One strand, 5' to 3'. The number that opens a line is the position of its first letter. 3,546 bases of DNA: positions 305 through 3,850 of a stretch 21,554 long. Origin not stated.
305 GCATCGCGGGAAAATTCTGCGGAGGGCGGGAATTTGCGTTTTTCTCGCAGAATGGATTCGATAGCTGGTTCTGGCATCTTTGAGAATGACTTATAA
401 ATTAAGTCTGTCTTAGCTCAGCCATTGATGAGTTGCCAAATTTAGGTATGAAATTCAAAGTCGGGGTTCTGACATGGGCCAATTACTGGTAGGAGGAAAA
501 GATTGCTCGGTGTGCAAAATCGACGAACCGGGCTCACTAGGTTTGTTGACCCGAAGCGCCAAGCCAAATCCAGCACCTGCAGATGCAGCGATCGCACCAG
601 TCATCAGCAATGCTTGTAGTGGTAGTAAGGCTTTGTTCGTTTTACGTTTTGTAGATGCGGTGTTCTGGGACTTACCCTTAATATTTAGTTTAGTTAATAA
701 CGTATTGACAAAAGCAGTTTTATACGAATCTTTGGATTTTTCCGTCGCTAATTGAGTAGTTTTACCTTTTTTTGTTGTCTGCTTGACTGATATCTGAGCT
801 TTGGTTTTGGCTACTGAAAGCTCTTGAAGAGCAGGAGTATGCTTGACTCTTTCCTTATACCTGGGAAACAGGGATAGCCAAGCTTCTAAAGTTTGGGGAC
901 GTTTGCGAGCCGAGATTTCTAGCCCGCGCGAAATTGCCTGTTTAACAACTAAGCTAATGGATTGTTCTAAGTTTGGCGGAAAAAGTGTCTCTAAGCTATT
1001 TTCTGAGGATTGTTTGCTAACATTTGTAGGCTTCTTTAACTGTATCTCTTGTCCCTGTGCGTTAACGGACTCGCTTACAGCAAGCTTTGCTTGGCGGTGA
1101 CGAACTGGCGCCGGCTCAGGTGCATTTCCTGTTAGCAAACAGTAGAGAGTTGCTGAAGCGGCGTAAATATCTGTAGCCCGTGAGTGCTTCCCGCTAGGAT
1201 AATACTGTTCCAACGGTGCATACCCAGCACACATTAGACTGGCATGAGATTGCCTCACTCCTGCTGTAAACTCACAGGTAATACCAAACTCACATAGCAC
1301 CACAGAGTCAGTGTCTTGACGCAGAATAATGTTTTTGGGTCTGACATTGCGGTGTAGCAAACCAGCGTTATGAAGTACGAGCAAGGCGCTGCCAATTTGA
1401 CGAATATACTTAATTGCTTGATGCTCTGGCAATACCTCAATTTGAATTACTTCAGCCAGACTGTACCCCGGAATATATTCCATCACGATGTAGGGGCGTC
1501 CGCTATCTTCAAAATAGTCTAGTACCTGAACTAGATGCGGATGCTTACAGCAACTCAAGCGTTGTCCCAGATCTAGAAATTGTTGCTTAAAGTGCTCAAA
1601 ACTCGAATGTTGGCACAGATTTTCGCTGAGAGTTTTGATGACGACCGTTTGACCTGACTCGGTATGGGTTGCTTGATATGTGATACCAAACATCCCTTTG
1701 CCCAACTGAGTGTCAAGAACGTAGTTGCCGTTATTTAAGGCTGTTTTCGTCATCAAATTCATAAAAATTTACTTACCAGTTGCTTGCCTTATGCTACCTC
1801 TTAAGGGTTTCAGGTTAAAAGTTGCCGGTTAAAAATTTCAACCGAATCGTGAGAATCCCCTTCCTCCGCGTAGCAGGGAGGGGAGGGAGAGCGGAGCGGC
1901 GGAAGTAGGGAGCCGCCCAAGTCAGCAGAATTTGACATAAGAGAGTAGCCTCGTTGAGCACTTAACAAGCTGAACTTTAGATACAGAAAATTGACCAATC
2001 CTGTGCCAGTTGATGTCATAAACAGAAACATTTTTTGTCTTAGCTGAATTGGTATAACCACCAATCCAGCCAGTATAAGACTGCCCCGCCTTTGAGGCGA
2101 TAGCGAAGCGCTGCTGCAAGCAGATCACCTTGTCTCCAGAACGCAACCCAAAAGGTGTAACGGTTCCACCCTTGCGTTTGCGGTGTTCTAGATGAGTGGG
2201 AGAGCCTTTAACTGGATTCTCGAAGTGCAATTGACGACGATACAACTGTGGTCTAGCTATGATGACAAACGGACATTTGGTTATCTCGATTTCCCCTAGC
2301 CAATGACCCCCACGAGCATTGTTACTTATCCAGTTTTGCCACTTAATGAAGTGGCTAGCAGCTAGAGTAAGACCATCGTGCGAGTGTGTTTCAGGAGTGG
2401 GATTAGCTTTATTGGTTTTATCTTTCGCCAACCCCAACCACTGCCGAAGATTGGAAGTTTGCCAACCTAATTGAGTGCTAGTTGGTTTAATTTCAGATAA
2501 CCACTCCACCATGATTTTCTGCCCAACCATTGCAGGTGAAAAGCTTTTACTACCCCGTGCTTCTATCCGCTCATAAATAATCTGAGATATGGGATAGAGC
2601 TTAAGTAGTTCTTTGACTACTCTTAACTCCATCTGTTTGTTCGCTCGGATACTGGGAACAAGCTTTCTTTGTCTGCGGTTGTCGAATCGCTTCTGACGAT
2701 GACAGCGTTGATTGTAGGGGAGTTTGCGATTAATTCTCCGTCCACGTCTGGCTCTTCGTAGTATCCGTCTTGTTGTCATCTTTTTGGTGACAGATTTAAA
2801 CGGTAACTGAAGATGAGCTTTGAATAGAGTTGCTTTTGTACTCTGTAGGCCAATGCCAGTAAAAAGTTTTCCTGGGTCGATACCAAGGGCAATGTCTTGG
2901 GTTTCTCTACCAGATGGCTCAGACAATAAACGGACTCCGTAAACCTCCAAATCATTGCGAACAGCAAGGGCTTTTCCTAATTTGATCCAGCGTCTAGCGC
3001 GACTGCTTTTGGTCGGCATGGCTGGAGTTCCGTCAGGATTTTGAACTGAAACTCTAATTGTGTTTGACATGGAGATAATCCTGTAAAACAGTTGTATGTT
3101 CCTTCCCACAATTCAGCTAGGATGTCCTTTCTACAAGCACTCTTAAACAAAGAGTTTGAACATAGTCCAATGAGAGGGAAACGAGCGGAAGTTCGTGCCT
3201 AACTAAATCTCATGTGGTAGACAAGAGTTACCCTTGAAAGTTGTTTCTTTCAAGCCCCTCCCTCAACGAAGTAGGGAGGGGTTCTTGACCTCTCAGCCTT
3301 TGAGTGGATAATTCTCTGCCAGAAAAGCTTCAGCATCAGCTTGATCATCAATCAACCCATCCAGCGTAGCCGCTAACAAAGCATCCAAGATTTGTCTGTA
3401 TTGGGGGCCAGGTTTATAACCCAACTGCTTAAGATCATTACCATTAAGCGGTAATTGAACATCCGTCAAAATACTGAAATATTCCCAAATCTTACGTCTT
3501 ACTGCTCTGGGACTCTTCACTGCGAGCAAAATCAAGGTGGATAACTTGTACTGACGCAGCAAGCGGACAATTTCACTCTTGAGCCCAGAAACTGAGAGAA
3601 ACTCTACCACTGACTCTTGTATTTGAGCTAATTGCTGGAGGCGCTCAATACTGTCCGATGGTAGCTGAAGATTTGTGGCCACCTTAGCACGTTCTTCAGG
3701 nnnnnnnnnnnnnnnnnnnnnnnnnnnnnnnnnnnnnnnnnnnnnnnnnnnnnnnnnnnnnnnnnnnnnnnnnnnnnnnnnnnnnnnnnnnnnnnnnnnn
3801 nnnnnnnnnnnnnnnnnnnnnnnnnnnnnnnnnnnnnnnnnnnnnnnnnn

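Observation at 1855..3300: Compact IsrB (HNH-less IscB) OMEGA element wedged between two host genes, with hairpin termini and space for an omega-RNA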

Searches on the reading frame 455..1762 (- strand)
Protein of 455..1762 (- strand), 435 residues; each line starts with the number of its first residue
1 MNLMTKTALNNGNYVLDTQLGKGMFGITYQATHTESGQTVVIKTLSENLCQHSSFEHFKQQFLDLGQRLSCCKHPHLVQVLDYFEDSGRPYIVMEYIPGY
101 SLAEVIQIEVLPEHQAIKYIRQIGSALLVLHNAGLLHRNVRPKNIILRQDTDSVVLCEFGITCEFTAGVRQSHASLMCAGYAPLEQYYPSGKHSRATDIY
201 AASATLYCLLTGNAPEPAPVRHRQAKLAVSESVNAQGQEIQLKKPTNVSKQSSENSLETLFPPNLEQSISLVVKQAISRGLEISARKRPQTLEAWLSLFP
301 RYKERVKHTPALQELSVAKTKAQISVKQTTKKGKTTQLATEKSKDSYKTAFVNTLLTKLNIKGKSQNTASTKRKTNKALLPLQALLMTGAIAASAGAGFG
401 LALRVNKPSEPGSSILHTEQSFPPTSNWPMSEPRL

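Call 4: search_protein_families(library=pfam, proteins=[window:455-1762:-], max_evalue=0.01)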
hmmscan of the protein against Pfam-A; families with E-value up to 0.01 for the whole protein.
window:455-1762:- (435 aa): 5 families
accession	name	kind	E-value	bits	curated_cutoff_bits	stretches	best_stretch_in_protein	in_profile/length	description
PF00069.31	Pkinase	-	1.2e-34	120.4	31.7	1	14-253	1-233/263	Protein kinase domain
PF07714.23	PK_Tyr_Ser-Thr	-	5.8e-23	81.9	23.1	1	16-249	3-230/258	Protein tyrosine and serine/threonine kinase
PF03109.22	ABC1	-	0.00027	20.6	22.9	1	87-179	140-231/244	ABC1 atypical kinase-like domain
PF06293.20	Kdo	-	0.0017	18.3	21.3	1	91-152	93-156/207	Lipopolysaccharide kinase (Kdo/WaaP) family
PF01636.29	APH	-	0.0066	16.7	23.2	0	75-133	53-110/239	Phosphotransferase enzyme family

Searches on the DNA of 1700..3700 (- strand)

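Call 5: search_rna_families(source=window, start=1700, end=3700, threshold=evalue, max_evalue=10, show_alignments=3)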
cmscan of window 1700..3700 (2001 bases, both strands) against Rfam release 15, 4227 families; matches with E-value up to 10: 2.
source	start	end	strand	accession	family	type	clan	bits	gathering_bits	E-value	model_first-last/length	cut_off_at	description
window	1873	1984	-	RF01974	H19_3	Gene; lncRNA;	-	16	46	4.9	1-116/116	no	H19 conserved region 3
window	2017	2131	+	RF02492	Gl_U2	Gene; snRNA; splicing;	-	13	100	7.3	1-136/136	no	Giardia U2 spliceosomal RNA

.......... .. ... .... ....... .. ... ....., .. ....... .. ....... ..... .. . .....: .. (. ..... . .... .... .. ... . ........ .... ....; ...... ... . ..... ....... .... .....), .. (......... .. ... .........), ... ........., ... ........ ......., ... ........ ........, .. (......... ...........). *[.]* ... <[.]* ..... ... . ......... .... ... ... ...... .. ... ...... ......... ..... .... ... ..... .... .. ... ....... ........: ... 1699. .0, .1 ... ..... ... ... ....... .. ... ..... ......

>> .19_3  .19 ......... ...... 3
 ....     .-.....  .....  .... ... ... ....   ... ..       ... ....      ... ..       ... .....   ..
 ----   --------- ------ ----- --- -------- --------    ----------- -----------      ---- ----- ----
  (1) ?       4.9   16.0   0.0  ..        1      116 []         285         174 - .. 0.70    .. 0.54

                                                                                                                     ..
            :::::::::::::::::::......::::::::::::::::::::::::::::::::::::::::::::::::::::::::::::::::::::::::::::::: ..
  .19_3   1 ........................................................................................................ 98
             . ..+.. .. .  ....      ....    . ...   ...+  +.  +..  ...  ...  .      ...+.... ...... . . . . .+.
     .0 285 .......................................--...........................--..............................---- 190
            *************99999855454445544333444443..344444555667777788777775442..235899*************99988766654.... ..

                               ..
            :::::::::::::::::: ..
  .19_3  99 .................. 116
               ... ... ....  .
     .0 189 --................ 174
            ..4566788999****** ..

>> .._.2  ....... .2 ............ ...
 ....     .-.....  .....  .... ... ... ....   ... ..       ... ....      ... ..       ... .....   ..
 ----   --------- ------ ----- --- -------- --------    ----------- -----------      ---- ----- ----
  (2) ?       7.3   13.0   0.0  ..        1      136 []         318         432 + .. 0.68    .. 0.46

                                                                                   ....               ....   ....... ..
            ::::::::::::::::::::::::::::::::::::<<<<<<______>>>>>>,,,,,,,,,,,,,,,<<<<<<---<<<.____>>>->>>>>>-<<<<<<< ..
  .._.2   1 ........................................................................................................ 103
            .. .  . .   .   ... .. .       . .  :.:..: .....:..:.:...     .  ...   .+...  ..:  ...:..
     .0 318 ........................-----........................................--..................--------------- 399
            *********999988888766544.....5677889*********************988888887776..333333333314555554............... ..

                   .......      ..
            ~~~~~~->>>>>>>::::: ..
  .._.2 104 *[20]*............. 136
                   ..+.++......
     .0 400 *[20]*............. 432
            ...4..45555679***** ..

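Call 42: search_rna_families(sources=[L002, L003, L010, L019, L025, L028, L031, L036, L047, L055, L057, L059, L081], threshold=gathering)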
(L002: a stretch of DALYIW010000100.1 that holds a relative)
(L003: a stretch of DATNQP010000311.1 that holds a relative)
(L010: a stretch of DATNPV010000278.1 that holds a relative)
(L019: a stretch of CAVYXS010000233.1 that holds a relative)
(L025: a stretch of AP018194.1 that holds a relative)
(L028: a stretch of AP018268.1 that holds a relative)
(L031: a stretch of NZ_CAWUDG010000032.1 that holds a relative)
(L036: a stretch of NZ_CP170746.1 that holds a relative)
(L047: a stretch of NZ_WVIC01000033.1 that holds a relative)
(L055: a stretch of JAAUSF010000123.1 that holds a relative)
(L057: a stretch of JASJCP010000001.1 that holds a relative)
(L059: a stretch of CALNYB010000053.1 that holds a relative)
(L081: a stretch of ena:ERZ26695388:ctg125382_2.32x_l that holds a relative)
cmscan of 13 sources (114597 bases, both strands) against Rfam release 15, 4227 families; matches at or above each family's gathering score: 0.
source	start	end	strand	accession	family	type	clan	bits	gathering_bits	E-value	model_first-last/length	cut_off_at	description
